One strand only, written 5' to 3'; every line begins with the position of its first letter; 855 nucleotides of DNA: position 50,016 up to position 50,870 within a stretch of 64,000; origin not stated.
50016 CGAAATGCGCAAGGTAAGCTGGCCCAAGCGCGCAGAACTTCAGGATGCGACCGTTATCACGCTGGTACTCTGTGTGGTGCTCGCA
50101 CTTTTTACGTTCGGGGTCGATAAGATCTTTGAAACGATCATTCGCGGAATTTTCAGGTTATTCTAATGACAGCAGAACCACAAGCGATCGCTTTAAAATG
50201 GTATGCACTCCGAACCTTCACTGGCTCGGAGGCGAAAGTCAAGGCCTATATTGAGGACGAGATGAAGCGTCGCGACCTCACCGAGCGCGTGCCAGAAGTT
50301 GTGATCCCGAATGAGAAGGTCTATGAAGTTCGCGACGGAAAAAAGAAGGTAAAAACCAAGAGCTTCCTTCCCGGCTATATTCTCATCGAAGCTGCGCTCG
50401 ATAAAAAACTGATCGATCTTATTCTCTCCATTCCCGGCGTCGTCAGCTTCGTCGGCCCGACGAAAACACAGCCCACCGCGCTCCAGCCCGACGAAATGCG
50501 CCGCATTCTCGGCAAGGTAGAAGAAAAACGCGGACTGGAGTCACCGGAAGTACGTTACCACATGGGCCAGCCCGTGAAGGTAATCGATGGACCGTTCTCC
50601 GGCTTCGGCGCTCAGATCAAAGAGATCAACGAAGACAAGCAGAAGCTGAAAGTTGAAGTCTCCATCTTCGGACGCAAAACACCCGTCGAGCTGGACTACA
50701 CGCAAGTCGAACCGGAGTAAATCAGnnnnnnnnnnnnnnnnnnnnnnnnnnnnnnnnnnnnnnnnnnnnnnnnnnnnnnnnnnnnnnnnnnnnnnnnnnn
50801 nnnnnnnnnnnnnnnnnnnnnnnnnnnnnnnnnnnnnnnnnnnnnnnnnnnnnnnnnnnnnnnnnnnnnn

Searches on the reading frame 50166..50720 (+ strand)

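Call 64: search_protein_families(library=pfam, proteins=[window:50166-50720:+], max_evalue=0.001)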
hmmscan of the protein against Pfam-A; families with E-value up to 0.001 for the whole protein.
window:50166-50720:+ (184 aa): 2 families
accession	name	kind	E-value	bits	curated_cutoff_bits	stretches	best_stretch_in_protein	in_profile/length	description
PF02357.24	NusG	-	9.2e-23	81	22.2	1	11-115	2-93/93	Transcription termination factor nusG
PF00467.35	KOW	-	4e-05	23.7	22.3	1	137-164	5-32/32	KOW motif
